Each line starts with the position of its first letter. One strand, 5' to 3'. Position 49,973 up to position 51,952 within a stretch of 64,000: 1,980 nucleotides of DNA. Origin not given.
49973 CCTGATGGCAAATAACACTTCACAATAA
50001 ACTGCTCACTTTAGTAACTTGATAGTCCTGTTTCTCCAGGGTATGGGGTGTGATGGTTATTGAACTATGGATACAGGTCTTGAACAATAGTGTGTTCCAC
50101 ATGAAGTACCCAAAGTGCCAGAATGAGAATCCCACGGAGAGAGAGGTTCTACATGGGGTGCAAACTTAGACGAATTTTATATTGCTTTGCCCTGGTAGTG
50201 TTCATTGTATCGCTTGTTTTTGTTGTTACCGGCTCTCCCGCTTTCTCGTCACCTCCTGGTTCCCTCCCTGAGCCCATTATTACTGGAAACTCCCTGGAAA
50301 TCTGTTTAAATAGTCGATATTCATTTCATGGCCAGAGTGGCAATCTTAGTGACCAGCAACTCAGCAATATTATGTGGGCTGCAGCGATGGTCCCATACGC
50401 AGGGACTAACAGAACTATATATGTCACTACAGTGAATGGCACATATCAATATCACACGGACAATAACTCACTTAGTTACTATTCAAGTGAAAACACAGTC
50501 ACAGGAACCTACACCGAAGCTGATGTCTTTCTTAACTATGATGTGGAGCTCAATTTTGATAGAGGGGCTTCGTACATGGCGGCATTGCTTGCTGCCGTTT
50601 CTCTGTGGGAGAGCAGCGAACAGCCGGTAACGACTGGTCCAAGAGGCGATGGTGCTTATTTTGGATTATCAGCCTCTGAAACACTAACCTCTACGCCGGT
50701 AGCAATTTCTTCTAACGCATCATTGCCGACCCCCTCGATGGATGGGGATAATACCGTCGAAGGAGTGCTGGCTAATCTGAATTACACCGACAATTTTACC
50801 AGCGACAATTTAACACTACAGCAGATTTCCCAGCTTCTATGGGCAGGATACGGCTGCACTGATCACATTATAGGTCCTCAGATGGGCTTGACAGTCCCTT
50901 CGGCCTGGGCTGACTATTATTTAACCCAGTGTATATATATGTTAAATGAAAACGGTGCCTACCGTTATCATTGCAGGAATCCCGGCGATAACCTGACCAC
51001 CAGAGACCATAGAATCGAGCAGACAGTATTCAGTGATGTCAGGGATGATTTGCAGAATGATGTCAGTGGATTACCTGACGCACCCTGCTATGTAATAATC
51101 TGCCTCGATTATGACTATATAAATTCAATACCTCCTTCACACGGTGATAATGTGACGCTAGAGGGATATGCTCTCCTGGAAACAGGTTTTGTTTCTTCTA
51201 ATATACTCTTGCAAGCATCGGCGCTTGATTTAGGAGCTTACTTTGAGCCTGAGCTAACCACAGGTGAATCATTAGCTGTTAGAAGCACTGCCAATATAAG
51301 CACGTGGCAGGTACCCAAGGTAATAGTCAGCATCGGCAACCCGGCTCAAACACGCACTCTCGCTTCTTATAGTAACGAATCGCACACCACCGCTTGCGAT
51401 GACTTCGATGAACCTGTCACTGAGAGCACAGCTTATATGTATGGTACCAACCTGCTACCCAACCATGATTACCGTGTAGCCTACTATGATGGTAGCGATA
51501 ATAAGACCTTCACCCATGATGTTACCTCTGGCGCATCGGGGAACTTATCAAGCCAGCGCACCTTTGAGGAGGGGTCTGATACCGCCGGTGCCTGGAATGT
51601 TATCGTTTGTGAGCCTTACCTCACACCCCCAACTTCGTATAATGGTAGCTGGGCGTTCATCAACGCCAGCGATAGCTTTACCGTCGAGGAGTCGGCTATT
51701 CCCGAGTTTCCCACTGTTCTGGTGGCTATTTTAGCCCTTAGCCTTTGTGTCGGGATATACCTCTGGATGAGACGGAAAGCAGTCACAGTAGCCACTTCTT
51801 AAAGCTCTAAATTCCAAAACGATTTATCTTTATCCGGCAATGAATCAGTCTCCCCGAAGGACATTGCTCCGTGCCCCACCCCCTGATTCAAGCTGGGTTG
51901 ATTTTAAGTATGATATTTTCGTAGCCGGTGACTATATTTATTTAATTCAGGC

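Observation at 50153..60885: Both PEF-CTERM proteins are saturated with N-X-S/T sequons: archaeal-type N-glycosylation in a bacterium?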

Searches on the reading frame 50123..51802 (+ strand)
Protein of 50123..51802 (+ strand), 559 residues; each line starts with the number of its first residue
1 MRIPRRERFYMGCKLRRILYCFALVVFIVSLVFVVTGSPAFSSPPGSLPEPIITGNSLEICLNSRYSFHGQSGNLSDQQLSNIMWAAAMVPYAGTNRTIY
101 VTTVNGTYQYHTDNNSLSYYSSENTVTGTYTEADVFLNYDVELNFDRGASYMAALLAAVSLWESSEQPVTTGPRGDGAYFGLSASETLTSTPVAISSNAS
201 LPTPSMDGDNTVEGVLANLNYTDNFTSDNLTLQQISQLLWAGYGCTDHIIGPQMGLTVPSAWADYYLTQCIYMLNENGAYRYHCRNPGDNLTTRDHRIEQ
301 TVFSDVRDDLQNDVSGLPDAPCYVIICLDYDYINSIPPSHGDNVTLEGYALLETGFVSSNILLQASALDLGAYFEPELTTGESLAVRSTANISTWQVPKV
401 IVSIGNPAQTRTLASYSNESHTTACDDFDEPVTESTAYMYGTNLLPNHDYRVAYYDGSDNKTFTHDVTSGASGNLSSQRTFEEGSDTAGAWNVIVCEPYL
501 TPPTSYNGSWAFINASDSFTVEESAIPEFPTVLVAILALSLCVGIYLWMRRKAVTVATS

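Call 4: search_protein_families(library=ncbifam, proteins=[window:50123-51802:+], max_evalue=0.01)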
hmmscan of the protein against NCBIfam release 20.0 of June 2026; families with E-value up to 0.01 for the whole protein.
window:50123-51802:+ (559 aa): 1 family
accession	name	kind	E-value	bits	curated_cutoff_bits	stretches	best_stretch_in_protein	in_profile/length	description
TIGR03605.1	antibiot_sagB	domain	9e-05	22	78.4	1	231-372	1-141/173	SagB family peptide dehydrogenase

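Call 7: search_protein_families(library=pfam, proteins=[window:50123-51802:+], max_evalue=0.01)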
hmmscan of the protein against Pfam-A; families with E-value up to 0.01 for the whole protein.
window:50123-51802:+ (559 aa): 1 family
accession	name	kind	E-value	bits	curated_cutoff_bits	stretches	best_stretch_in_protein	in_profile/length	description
PF00881.29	Nitroreductase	-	0.00036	21.2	23.5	0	224-405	9-166/167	Nitroreductase family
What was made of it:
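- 50153..51802 (+): Secreted tandem nitroreductase-fold ('SagB-like') protein, 549 aa, with a signal peptide, a C-terminal stalk module and a PEF-type tail. It has 16 sequons among 35 Asn, 10 of them as [ST]xNx[ST]. Pfam Nitroreductase and TIGR03605 SagB score below their cut-offs (calls 4, 7).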

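Call 29: find_homologous_proteins(query=window:50123-51802:+, max_evalue=0.001)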
Query window:50123-51802:+ (559 aa): 498 proteins with E <= 0.001 among 8000 candidates; the best 120 are listed.
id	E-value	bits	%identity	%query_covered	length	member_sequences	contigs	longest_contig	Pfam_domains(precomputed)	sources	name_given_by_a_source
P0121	0.0e+0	1253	100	98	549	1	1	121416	-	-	-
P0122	3.8e-258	876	73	98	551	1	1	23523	PF00881.30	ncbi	ncbi:nitroreductase family protein [Chloroflexota bacterium]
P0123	2.5e-122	427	53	71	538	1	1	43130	PF00881.30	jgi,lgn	jgi:hypothetical protein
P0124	5.9e-116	406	54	65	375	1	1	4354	-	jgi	-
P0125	1.6e-110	388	55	65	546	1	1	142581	PF00881.30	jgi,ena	-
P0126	1.8e-110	388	50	72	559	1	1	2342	PF00881.30,PF00404.25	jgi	jgi:hypothetical protein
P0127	4.1e-110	387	51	71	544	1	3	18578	-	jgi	jgi:hypothetical protein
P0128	4.6e-109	384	53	66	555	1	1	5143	PF00881.30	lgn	-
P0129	1.0e-108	382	53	64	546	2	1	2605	PF00881.30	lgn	-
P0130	1.2e-108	382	54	65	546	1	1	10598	PF00881.30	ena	-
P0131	1.3e-108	382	49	70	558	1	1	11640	PF00881.30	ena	-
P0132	2.7e-108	381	50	70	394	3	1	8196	PF00881.30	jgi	jgi:hypothetical protein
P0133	1.6e-107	379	51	69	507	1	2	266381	PF00881.30,PF13620.13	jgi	jgi:hypothetical protein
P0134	2.9e-107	378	53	65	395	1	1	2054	PF00881.30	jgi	jgi:hypothetical protein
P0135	4.0e-107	377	54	64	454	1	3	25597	-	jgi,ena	-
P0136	5.9e-107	377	52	65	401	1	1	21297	PF00881.30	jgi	jgi:hypothetical protein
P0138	9.6e-107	376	52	65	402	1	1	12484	PF00881.30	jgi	jgi:hypothetical protein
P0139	2.8e-106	374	49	69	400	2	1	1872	PF00881.30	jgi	jgi:hypothetical protein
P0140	7.3e-106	373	52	65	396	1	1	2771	PF00881.30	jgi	jgi:hypothetical protein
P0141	1.2e-105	372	53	64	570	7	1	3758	PF00881.30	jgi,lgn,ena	-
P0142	1.3e-105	372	49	69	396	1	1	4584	PF00881.30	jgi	jgi:hypothetical protein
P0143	1.6e-105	372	52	65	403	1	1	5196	PF00881.30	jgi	jgi:hypothetical protein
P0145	2.2e-105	371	49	70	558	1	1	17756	PF00881.30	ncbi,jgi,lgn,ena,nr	ncbi:MAG: nitroreductase family protein [Phycisphaerae bacterium]|nr:nitroreductase family protein [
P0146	2.7e-105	371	52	65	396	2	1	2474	PF00881.30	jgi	jgi:hypothetical protein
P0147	3.1e-105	371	52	64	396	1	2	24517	PF00881.30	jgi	jgi:hypothetical protein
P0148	3.3e-105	371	52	66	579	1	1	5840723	PF00881.30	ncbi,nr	ncbi:MAG: nitroreductase family protein [Phycisphaerales bacterium]|nr:MAG: nitroreductase family pr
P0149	3.5e-105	371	51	64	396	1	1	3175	PF00881.30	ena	-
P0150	4.2e-105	371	52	64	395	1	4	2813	PF00881.30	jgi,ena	-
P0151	4.3e-105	371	52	65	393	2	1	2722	PF00881.30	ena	-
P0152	5.1e-105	370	53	62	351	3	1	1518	PF00881.30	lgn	-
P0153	6.5e-105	370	49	71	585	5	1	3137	PF00881.30,PF00404.25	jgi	jgi:hypothetical protein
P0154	7.3e-105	370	52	64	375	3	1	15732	PF00881.30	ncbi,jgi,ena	-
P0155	7.7e-105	370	52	64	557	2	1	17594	PF00881.30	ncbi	ncbi:MAG: nitroreductase family protein [Planctomycetota bacterium]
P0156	1.0e-104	369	51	64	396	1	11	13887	PF00881.30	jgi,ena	jgi:hypothetical protein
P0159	1.7e-104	369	51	65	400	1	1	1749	PF00881.30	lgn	-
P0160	1.8e-104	369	52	64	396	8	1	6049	PF00881.30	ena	-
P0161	2.6e-104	368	51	64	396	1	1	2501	PF00881.30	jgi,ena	-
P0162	2.7e-104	368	52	64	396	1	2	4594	PF00881.30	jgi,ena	-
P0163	2.7e-104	368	47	71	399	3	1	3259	PF00881.30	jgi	jgi:hypothetical protein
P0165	5.2e-104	367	51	64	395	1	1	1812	PF00881.30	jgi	-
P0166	6.2e-104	367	51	64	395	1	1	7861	PF00881.30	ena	-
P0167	1.3e-103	366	52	64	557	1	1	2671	PF00881.30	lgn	-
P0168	2.1e-103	365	48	70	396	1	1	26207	PF00881.30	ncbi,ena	-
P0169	2.5e-103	365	47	72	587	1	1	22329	PF00881.30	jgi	jgi:hypothetical protein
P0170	3.6e-103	364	50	70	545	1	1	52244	PF00881.30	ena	-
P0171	7.1e-103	363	51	64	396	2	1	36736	PF00881.30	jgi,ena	-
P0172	7.3e-103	363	49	71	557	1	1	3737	PF00881.30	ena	-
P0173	9.2e-103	363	50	67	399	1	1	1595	PF00881.30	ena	-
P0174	1.2e-102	362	50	68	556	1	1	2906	PF00881.30,PF00404.25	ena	-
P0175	1.4e-102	362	48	64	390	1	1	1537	PF00881.30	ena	-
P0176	1.5e-102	362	52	64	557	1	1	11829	PF00881.30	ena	-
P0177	1.7e-102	362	50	64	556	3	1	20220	PF00881.30,PF00404.25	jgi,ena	-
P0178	2.2e-102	362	47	69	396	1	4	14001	PF00881.30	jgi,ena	jgi:hypothetical protein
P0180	2.5e-102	361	51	68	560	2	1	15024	PF00881.30,PF00404.25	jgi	jgi:hypothetical protein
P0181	2.7e-102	361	50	65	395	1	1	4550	PF00881.30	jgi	jgi:hypothetical protein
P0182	2.7e-102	361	52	64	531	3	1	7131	PF00881.30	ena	-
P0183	3.6e-102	361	51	64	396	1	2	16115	PF00881.30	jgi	jgi:hypothetical protein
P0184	4.5e-102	361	49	66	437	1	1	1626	PF00881.30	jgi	jgi:hypothetical protein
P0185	4.6e-102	361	49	71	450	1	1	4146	PF00881.30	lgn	-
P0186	4.8e-102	360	48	70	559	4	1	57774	PF00881.30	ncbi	-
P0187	4.9e-102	360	53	64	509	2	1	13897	PF00881.30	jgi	-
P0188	5.1e-102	360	51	64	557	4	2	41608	PF00881.30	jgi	jgi:hypothetical protein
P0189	5.5e-102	360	51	64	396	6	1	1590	PF00881.30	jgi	jgi:hypothetical protein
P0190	5.7e-102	360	49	66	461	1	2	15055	PF00881.30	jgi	jgi:hypothetical protein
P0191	5.8e-102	360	53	64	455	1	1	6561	PF00881.30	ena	-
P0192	6.1e-102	360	48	70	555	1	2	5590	PF00881.30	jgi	jgi:hypothetical protein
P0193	6.4e-102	360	48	70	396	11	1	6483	PF00881.30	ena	-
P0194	6.4e-102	360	50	67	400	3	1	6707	PF00881.30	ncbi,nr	ncbi:MAG: nitroreductase family protein [Dehalococcoidia bacterium]|nr:nitroreductase family protein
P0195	7.0e-102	360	49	70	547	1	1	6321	PF00881.30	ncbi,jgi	-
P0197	7.4e-102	360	52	64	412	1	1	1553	PF00881.30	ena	-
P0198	7.5e-102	360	52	64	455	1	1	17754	PF00881.30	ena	-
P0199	8.1e-102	360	50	65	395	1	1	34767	PF00881.30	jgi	jgi:hypothetical protein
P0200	8.8e-102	360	50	65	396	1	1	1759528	PF00881.30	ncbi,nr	ncbi:MAG: nitroreductase family protein [Chloroflexota bacterium]|nr:MAG: nitroreductase family prot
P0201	8.9e-102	360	48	69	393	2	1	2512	PF00881.30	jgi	jgi:hypothetical protein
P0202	1.1e-101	359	47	70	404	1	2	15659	PF00881.30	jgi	jgi:hypothetical protein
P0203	1.3e-101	359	52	65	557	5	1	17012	PF00881.30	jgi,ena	-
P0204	1.3e-101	359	50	64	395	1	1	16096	PF00881.30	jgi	-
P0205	1.5e-101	359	49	68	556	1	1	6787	PF00881.30,PF00404.25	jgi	jgi:hypothetical protein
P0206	1.6e-101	359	50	65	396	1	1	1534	PF00881.30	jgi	-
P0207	1.6e-101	359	50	66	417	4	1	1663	PF00881.30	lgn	-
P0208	1.7e-101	359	49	65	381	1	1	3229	PF00881.30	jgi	jgi:hypothetical protein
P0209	2.0e-101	358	49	66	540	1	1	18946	PF00881.30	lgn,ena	-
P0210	2.2e-101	358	48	68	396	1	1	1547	PF00881.30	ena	-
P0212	2.9e-101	358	47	70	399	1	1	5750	PF00881.30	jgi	-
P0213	3.9e-101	357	48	70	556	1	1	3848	PF00881.30,PF00404.25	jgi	-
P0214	7.1e-101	357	48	69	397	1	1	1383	PF00881.30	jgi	jgi:hypothetical protein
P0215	8.3e-101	356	49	67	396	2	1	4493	PF00881.30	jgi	jgi:nitroreductase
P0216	1.2e-100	356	50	65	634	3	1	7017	PF00881.30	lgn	-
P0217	1.7e-100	355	47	70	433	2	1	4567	PF00881.30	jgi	-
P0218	2.5e-100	355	50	65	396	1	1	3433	PF00881.30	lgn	-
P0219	2.6e-100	355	50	66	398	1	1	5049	PF00881.30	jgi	jgi:hypothetical protein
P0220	2.8e-100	355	50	66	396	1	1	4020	PF00881.30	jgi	jgi:hypothetical protein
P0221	3.0e-100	355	50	64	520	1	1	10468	PF00881.30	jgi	jgi:hypothetical protein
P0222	3.4e-100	354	50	65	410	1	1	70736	PF00881.30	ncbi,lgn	-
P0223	3.9e-100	354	47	70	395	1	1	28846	PF00881.30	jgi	jgi:hypothetical protein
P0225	4.8e-100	354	44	83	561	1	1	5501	PF00881.30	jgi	jgi:hypothetical protein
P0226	6.5e-100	353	45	70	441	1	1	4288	PF00881.30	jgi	jgi:hypothetical protein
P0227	9.1e-100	353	49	67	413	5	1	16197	PF00881.30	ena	-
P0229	1.2e-99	353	53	64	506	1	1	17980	PF00881.30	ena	-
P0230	1.2e-99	353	50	65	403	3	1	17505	PF00881.30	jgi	jgi:hypothetical protein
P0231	1.2e-99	353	49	65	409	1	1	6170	PF00881.30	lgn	-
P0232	1.4e-99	352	52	68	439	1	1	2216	PF00881.30,PF27998.1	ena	-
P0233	1.5e-99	352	47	69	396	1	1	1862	PF00881.30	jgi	jgi:hypothetical protein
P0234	1.6e-99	352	50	64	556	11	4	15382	PF00881.30,PF00404.25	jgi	-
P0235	1.8e-99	352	49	64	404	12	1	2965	PF00881.30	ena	-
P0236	2.3e-99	352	47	70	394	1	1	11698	PF00881.30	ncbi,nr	ncbi:MAG: nitroreductase family protein [Dehalococcoidia bacterium]|nr:nitroreductase family protein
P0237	2.5e-99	351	50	64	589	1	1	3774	PF00881.30,PF00404.25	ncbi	-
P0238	2.6e-99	351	46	72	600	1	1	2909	PF00881.30,PF00404.25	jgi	jgi:hypothetical protein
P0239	2.7e-99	351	50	64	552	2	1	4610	PF00881.30,PF00404.25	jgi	jgi:hypothetical protein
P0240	2.9e-99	351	49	64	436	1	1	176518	PF00881.30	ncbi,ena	-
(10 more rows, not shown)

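Call 39: find_encoding_contigs(protein=P0122, flank=10000, max_places=3)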
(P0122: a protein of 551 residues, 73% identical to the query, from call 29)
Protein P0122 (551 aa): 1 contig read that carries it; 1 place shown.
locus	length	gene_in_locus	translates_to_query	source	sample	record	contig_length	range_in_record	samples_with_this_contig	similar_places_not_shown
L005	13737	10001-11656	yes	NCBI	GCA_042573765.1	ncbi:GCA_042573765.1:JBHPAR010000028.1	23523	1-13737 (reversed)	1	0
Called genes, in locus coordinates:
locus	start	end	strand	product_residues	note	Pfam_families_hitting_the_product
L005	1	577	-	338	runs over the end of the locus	PF02388:FemAB (faint), PF13480:Acetyltransf_6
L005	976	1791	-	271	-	PF05050:Methyltransf_21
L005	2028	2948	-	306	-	PF04613:LpxD (weak), PF25087:GMPPB_C (faint), PF14602:Hexapep_2 (faint), PF00132:Hexapep, PF25084:LbH_EIF2B (weak), PF00132:Hexapep (weak)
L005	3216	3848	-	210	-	PF02585:PIG-L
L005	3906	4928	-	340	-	PF13524:Glyco_trans_1_2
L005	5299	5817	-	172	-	PF02357:NusG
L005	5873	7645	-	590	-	PF13230:GATase_4 (weak), PF13522:GATase_6, PF13537:GATase_7, PF01380:SIS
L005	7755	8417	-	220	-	PF00072:Response_reg, PF00486:Trans_reg_C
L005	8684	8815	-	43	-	-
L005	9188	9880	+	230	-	PF00072:Response_reg, PF00486:Trans_reg_C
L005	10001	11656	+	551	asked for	PF00881:Nitroreductase (weak)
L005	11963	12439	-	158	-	-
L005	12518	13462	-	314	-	PF04909:Amidohydro_2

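Call 56: search_solved_structures(query=window:50153-51802:+, max_evalue=1)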
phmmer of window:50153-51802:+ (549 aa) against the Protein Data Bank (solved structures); distinct sequences matched with E-value up to 1: 3.
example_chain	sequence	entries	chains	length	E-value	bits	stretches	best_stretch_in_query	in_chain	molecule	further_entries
8cqs_A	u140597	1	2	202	0.00021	23.3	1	189-283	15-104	Nitroreductase-like protein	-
3hj9_A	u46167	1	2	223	0.017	17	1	189-273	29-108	Oxidoreductase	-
3hoi_A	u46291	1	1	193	0.036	15.9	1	190-361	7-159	FMN-dependent nitroreductase BF3017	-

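Call 68: predict_structure(alignment_id=A3)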
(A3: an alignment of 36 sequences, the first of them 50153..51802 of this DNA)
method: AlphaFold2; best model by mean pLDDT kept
length: 549 residues; sequences in the alignment: 36
mean_pLDDT: 68.9   pTM: 0.66
mean pLDDT of the five models: 68.9, 64.5, 64.4, 59.1, 52.1
residues with pLDDT >= 90: 119; 70-90: 179; 50-70: 102; < 50: 149
segments of 3 or more residues with pLDDT < 50: 24-32, 117-119, 243-245, 249-252, 277-281, 400-435, 447-451, 459-524, 540-549
pLDDT, mean of each block of 10 residues (from residue 1): 66 79 48 74 86 65 83 91 75 86 89 60 72 81 89 84 74 72 67 74 88 90 86 54 50 68 94 63 68 96 94 94 79 77 88 92 91 97 94 85 31 34 34 48 52 54 39 37 37 35 30 26 58 67 38
secondary structure, 60 per line:
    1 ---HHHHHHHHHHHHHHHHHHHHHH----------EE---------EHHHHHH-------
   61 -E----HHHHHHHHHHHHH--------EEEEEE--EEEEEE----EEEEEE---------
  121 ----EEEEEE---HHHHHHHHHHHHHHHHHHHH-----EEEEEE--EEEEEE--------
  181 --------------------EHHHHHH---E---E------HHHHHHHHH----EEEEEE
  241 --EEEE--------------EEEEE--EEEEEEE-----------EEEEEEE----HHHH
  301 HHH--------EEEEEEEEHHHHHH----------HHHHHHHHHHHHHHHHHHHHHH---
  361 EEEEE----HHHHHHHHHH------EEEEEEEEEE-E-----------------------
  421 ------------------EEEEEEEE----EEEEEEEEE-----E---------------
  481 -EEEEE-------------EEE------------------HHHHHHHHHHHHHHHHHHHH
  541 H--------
elements in order: H4-25 H48-53 H67-79 E88-93 E96-101 E106-111 E125-130 H134-153 E159-164 E167-172 H202-207 H222-230 E235-240 E243-246 E261-265 E268-274 E286-292 H297-303 E312-319 H320-325 H336-357 E361-365 H370-379 E386-395 E439-446 E451-459 E482-486 E500-502 H521-541

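Call 75: fold_search(model_id=the predicted structure, library=pdb)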
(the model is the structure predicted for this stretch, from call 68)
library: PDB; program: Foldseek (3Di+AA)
matches with E <= 10: 417; with E <= 0.001: 58
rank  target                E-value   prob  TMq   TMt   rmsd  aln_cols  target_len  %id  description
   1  3eo7                  9.4e-12  1.00  0.41  0.46  11.5       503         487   14  Crystal structure of a putative nitroreductase (ava_2154) from anabaena variabilis atcc 29413 at 1.80 A resolution (released 2008-10-28)
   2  8cqs_B                3.2e-10  1.00  0.29  0.76   4.3       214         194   21  Flavin mononucleotide-dependent nitroreductase B.thetaiotaomicron (BT_0217) (released 2024-03-27)
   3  8cqs_A                1.0e-09  1.00  0.28  0.76   4.3       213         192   22  Flavin mononucleotide-dependent nitroreductase B.thetaiotaomicron (BT_0217) (released 2024-03-27)
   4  3hoi                  1.4e-09  1.00  0.28  0.76   4.2       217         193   20  Crystal structure of FMN-dependent nitroreductase BF3017 from Bacteroides fragilis NCTC 9343 (YP_212631.1) from Bacteroi (released 2009-06-23)
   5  3hj9_B                3.0e-09  1.00  0.30  0.75   9.8       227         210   20  Crystal structure of a putative nitroreductase (reut_a1228) from ralstonia eutropha jmp134 at 2.00 A resolution (released 2009-06-16)
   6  3hj9_A                6.6e-09  1.00  0.30  0.70   6.4       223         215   22  Crystal structure of a putative nitroreductase (reut_a1228) from ralstonia eutropha jmp134 at 2.00 A resolution (released 2009-06-16)
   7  3e10_B                7.7e-06  1.00  0.23  0.70   4.4       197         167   16  Crystal structure of Putative NADH Oxidase (NP_348178.1) from CLOSTRIDIUM ACETOBUTYLICUM at 1.40 A resolution (released 2008-08-12)
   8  6gos_C                1.2e-05  1.00  0.24  0.48   4.9       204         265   19  E. coli Microcin synthetase McbBCD complex with pro-MccB17 bound (released 2019-01-30)
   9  6grh_C                1.3e-05  1.00  0.25  0.48   4.9       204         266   19  E. coli Microcin synthetase McbBCD complex with truncated pro-MccB17 bound (released 2019-01-30)
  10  5uu6_A                1.6e-05  1.00  0.21  0.47   5.2       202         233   16  The crystal structure of nitroreductase A from Vibrio parahaemolyticus RIMD 2210633 (released 2017-03-01)
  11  8cqu_A                1.9e-05  1.00  0.21  0.60  11.7       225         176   15  Flavin mononucleotide-dependent nitroreductase B.thetaiotaomicron (BT_1680) (released 2024-03-27)
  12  5hei_A                1.9e-05  1.00  0.21  0.44  12.2       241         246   13  Structure of B. megaterium NfrA2 (released 2016-04-06)
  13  5uu6_B                2.4e-05  1.00  0.22  0.50   4.3       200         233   16  The crystal structure of nitroreductase A from Vibrio parahaemolyticus RIMD 2210633 (released 2017-03-01)
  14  1zch                  2.5e-05  1.00  0.24  0.49  11.5       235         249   13  Structure of the hypothetical oxidoreductase YcnD from Bacillus subtilis (released 2005-11-01)
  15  3e10_A                2.6e-05  1.00  0.22  0.69   4.5       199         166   16  Crystal structure of Putative NADH Oxidase (NP_348178.1) from CLOSTRIDIUM ACETOBUTYLICUM at 1.40 A resolution (released 2008-08-12)
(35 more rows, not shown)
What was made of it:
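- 50153..51802 (+): The best fold match is 3eo7, a tandem nitroreductase fold (call 75).
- On SagB-type dehydrogenase (TIGR03605) / nitroreductase (PF00881): The fold is a tandem nitroreductase fold (3eo7, E = 9e-12, call 75).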

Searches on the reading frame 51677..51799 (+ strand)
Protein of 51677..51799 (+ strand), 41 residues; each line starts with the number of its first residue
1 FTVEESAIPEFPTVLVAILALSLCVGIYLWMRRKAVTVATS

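Call 49: search_protein_families(library=ncbifam, proteins=[window:51677-51799:+], max_evalue=10)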
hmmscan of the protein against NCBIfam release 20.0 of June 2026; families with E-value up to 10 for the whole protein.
seq(41 aa): 5 families
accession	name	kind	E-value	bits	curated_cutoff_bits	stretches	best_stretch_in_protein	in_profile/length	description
TIGR03024.1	arch_PEF_CTERM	domain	0.023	14.9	23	1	8-34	1-25/25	PEF-CTERM sorting domain-containing protein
NF007898.0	PRK10604.1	equivalog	0.031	13.4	478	1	14-33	140-159/433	two-component system sensor histidine kinase RstB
TIGR04296.1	PEFG-CTERM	domain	0.062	13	25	1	8-23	2-17/30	PEFG-CTERM sorting domain-containing protein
TIGR03927.1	T7SS_EssA_Firm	equivalog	0.063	13.2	32.45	1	3-34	118-149/151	type VII secretion protein EssA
TIGR01399.1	hrcV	equivalog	0.095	11.1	692.25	1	6-36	283-313/677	type III secretion system export apparatus subunit SctV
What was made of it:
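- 51362..51799 (+): C-terminal module (beta-rich, about 110 aa) plus AIPEFP, a transmembrane helix and an RRK tail, in the SagB-like protein. The tail scores 14.9 bits against TIGR03024, whose cut-off is 23 (call 49).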
